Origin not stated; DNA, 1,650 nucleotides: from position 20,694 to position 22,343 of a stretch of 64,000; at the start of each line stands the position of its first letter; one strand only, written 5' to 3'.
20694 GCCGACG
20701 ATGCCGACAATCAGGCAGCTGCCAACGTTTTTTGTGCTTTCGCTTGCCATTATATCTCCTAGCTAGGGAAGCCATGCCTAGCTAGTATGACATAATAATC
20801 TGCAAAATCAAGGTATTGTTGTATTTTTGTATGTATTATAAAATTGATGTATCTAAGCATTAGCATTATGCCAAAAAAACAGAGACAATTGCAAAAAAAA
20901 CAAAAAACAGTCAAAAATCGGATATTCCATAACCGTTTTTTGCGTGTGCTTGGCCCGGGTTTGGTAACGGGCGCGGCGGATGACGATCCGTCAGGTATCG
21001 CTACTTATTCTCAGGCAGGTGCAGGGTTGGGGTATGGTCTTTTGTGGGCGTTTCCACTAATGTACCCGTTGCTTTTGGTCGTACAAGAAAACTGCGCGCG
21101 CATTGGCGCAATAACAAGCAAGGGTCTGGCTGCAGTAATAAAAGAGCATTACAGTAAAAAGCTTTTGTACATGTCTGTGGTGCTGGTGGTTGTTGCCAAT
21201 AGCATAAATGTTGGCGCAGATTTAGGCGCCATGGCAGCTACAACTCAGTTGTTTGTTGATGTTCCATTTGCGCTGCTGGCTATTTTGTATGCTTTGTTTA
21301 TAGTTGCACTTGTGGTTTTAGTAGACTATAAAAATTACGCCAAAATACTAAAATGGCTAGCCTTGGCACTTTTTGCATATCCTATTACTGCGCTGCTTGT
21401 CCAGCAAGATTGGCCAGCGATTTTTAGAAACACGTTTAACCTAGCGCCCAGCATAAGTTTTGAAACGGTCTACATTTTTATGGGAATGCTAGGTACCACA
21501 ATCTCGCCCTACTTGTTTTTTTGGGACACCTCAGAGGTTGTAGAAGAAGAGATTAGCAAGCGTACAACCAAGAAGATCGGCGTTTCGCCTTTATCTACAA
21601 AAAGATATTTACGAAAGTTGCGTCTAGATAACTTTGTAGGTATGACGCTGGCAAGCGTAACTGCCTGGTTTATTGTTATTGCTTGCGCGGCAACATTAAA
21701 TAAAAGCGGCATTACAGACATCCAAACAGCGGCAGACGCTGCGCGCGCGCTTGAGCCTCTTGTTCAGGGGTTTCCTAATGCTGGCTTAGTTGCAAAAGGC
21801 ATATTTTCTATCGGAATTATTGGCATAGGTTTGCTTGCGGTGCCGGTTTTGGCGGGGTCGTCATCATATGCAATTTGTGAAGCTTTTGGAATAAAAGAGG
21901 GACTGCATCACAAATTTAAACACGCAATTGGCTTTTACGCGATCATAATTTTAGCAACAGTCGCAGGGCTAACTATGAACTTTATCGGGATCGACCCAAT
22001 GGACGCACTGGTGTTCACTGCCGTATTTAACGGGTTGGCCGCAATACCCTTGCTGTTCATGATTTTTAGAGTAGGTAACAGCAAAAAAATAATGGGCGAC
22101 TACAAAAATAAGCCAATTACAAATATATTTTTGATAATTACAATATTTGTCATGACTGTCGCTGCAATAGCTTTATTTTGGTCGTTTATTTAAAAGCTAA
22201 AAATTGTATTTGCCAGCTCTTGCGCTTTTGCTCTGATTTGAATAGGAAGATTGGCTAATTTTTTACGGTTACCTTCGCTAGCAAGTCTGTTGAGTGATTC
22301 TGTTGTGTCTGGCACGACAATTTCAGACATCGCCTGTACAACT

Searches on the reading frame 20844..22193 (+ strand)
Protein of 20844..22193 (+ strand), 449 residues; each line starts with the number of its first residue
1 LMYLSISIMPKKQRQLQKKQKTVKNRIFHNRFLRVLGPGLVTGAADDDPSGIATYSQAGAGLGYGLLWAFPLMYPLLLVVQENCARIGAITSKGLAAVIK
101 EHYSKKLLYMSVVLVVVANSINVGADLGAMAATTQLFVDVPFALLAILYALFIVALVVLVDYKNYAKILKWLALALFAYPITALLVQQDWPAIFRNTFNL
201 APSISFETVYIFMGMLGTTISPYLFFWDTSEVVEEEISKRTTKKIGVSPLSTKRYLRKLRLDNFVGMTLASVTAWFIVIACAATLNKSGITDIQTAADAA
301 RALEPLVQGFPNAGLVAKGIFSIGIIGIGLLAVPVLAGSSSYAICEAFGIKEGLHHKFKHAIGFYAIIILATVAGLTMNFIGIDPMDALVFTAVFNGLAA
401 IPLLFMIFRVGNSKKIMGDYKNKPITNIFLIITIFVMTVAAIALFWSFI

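Call 18: search_protein_families(library=ncbifam, proteins=[window:20844-22193:+], max_evalue=0.00001)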
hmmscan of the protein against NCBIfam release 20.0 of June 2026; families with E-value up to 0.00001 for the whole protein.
window:20844-22193:+ (449 aa): 3 families
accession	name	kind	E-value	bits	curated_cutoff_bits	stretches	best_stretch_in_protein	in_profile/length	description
NF001923.0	PRK00701.1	subfamily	9.9e-32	110.2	430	1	11-448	12-435/439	Mn(2+) uptake NRAMP transporter MntH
TIGR01197.1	nramp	subfamily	3.3e-14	53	272.5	1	32-247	3-222/390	metal ion transporter, metal ion (Mn2+/Fe2+) transporter (Nramp) family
NF037982.1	Nramp_1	equivalog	7.6e-07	28.7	50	1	37-412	1-401/404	Nramp family divalent metal transporter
